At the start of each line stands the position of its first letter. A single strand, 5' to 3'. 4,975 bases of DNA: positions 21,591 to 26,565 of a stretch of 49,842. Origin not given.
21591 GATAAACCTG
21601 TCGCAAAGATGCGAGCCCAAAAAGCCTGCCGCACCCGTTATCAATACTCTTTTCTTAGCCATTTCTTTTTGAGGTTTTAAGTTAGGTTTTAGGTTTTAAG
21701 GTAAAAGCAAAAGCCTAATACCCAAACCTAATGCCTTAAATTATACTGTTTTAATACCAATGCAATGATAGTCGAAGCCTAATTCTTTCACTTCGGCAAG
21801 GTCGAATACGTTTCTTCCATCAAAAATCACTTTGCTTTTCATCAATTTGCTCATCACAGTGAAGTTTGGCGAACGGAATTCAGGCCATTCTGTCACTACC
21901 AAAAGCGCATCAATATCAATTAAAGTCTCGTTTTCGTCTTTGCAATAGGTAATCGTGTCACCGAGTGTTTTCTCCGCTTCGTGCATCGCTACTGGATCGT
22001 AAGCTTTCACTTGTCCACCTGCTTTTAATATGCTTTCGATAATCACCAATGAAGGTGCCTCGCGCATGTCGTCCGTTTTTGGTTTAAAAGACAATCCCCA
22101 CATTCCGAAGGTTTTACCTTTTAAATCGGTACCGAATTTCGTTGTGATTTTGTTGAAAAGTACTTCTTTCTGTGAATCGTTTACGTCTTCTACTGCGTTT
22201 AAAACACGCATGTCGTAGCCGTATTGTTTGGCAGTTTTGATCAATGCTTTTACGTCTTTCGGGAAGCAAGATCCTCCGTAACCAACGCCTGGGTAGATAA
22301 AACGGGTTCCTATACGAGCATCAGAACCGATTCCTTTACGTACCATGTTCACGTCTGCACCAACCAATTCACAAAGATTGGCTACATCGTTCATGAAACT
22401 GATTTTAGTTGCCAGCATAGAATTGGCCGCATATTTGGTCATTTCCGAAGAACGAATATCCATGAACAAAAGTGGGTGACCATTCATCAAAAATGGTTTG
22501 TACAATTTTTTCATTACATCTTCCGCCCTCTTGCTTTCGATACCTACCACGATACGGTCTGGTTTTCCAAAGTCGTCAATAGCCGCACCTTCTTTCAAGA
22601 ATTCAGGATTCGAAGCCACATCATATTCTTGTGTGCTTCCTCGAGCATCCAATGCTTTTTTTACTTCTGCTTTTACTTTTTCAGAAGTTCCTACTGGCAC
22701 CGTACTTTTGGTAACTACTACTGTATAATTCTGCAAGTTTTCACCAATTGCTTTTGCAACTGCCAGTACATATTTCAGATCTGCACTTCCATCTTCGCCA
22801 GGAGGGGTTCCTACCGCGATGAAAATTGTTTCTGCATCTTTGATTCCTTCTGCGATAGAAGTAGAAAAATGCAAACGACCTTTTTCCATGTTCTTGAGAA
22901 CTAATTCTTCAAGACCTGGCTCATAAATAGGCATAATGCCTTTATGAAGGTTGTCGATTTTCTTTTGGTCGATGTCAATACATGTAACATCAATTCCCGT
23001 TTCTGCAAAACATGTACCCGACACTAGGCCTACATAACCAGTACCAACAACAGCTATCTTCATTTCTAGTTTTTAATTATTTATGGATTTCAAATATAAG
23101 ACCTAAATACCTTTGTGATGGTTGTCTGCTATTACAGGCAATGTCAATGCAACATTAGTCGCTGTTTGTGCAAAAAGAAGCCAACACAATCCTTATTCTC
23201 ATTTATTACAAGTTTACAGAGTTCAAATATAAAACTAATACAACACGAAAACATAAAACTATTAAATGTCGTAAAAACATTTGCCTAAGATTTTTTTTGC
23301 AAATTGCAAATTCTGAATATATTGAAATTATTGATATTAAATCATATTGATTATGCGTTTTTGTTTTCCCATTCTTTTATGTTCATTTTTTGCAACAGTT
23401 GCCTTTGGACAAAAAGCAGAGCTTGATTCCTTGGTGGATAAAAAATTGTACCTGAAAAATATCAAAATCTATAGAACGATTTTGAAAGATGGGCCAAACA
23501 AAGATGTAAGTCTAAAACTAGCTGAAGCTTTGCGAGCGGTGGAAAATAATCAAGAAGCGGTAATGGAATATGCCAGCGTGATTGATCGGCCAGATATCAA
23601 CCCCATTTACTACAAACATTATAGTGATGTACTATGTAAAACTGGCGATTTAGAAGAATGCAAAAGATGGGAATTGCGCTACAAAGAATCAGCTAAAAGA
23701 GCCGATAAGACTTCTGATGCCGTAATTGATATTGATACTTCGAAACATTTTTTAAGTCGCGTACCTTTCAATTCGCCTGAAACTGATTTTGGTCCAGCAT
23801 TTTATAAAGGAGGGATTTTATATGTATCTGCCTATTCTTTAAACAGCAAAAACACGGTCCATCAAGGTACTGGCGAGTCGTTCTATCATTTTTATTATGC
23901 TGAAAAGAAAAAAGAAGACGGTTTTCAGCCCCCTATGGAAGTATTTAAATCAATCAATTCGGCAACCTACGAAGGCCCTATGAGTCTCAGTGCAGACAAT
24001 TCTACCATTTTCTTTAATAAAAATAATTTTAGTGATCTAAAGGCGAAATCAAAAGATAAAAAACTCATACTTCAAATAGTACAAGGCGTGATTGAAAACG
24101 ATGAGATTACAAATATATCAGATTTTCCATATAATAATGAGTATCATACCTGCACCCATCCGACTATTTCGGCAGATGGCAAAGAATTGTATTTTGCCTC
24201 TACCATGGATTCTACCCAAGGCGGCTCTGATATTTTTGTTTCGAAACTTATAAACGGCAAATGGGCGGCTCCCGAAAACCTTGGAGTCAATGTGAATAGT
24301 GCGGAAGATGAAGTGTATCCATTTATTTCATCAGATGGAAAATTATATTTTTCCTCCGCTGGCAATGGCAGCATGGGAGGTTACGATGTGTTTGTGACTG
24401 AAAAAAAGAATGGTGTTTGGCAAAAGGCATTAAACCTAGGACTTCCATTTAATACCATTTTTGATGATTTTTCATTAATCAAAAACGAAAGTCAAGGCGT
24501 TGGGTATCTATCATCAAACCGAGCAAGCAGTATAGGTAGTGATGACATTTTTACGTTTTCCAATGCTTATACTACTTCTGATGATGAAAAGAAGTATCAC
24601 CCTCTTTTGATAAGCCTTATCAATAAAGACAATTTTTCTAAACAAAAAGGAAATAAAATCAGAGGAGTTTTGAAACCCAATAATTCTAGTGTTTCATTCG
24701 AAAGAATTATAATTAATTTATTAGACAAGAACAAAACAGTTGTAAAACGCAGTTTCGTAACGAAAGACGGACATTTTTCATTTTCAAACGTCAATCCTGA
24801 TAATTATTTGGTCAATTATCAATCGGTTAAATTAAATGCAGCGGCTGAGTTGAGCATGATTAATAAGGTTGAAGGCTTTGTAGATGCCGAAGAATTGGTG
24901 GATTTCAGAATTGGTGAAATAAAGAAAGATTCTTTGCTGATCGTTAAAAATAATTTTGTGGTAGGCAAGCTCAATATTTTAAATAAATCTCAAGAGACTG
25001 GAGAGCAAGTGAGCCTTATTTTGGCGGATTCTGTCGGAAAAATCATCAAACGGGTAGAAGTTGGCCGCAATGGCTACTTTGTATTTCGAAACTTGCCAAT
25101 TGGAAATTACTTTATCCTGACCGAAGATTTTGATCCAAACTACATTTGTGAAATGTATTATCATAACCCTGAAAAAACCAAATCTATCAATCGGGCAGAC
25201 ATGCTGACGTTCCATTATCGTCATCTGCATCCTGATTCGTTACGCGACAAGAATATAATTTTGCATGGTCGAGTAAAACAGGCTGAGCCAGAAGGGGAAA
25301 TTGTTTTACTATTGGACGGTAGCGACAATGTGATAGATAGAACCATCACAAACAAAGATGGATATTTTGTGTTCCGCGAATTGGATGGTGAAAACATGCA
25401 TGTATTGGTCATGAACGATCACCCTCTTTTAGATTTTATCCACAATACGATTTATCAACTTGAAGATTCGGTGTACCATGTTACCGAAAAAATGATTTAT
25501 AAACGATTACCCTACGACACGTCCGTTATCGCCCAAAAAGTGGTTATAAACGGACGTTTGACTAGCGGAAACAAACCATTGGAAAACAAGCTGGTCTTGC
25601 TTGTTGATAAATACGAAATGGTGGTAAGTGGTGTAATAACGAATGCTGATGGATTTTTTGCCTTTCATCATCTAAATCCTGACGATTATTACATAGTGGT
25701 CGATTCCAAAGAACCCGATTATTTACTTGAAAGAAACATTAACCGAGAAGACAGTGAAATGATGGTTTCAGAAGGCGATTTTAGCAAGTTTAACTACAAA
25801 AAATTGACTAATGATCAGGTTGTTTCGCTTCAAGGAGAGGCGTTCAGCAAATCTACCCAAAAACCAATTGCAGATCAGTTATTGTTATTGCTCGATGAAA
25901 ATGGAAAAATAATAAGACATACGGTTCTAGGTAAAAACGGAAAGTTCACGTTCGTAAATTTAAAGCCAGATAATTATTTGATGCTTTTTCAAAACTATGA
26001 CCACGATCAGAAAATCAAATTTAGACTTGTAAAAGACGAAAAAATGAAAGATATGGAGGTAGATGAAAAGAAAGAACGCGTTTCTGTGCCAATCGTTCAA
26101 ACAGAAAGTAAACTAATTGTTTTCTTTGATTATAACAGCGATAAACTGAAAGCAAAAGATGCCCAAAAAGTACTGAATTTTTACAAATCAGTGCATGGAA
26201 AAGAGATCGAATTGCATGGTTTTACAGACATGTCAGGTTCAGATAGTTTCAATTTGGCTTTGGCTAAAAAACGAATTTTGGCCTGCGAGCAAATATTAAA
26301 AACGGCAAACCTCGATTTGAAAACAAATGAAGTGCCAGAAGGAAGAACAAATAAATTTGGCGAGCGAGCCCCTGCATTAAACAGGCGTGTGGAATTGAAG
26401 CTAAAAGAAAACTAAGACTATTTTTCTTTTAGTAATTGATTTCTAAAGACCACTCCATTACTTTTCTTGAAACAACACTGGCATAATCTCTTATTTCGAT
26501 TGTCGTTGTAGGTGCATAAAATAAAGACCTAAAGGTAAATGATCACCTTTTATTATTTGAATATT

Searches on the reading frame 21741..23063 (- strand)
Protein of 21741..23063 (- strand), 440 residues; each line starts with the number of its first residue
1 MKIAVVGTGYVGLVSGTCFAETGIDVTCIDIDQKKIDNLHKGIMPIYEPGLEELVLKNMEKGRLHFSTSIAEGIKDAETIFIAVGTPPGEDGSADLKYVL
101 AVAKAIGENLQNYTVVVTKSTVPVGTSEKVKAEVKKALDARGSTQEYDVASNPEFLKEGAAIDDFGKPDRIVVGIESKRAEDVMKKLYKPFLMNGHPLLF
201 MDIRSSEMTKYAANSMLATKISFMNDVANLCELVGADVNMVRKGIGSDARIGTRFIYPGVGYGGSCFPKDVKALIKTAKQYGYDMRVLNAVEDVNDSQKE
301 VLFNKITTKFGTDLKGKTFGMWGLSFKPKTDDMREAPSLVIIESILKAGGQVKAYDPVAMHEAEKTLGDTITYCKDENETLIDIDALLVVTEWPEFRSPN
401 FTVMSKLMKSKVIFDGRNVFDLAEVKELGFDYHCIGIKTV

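Call 64: search_protein_families(library=pfam, proteins=[window:21741-23063:-], max_evalue=0.001)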
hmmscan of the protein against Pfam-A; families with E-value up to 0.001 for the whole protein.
window:21741-23063:- (440 aa): 6 families
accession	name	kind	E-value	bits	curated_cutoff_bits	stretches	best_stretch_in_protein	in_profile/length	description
PF03721.20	UDPG_MGDP_dh_N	-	1.2e-67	227.6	27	1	1-187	1-187/187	UDP-glucose/GDP-mannose dehydrogenase family, NAD binding domain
PF00984.24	UDPG_MGDP_dh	-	4.5e-39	132.9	25.4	1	204-296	1-93/94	UDP-glucose/GDP-mannose dehydrogenase family, central domain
PF03720.21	UDPG_MGDP_dh_C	-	1.3e-32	112.7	30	1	321-421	2-102/103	UDP-glucose/GDP-mannose dehydrogenase family, UDP binding domain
PF02737.24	3HCDH_N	-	6.9e-06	26.5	22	1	2-80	1-82/180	3-hydroxyacyl-CoA dehydrogenase, NAD binding domain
PF03446.21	NAD_binding_2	-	1e-05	26.1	21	0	2-136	1-109/161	NAD binding domain of 6-phosphogluconate dehydrogenase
PF02558.23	ApbA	-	0.0001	22.4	22.2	0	3-84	1-74/150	Ketopantoate reductase PanE/ApbA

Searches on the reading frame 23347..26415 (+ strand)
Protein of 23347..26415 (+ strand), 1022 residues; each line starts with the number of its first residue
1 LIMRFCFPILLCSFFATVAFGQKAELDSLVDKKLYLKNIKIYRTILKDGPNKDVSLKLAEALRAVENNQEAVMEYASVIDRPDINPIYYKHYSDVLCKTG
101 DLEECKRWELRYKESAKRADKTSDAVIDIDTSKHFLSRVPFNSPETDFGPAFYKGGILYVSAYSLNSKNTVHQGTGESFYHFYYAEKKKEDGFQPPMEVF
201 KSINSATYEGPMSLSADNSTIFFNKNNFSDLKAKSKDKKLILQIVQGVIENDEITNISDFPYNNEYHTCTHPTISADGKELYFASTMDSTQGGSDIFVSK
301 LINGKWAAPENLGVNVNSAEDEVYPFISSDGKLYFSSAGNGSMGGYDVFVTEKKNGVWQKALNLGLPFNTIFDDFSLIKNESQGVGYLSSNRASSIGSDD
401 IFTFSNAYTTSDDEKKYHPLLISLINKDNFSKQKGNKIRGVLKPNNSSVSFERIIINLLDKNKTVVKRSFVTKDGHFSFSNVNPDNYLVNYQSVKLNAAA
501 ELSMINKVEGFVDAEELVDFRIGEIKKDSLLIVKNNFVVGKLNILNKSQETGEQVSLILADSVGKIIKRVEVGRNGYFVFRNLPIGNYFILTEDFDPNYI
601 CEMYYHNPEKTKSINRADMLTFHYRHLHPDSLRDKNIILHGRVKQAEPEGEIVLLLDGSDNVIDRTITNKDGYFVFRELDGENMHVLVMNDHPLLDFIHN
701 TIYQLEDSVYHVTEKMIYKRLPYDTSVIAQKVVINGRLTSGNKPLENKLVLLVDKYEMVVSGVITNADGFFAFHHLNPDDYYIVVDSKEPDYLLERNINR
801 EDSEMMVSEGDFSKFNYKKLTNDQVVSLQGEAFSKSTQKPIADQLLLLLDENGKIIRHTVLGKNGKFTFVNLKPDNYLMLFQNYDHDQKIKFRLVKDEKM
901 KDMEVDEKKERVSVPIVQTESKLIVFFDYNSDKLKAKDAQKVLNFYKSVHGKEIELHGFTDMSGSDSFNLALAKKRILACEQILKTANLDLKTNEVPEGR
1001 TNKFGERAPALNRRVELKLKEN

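Call 64: search_protein_families(library=pfam, proteins=[window:23347-26415:+], max_evalue=0.001)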
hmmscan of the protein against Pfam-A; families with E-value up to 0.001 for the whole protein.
window:23347-26415:+ (1022 aa): 9 families
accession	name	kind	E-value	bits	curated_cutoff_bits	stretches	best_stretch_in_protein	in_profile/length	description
PF17210.9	SdrD_B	-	2.3e-22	79.7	29.7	0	836-913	19-95/112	SdrD B-like domain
PF13620.12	CarboxypepD_reg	-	1.1e-21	77.4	32.3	1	734-787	2-56/82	Carboxypeptidase regulatory-like domain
PF17802.7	SpaA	-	1.1e-13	51.5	23.1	0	833-908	8-90/91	Prealbumin-like fold domain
PF09430.16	EMC7_beta-sandw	-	2.3e-13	50.8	26.6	0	459-496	14-50/122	ER membrane protein complex subunit 7, beta-sandwich domain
PF23193.1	NOMO_3rd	-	6.3e-12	46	27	0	441-489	34-82/120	NOMO third transthyretin-like domain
PF07676.18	PD40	-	4.1e-09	36.6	20.9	0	315-350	4-38/38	WD40-like Beta Propeller Repeat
PF07210.18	DUF1416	-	3.9e-08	33.5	23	0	728-774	16-62/97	Protein of unknown function (DUF1416)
PF13715.12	CarbopepD_reg_2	-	3.8e-07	30.5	32.2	0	760-786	25-51/88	CarboxypepD_reg-like domain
PF00691.25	OmpA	-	0.0008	20.1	27.2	0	926-988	1-68/98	OmpA family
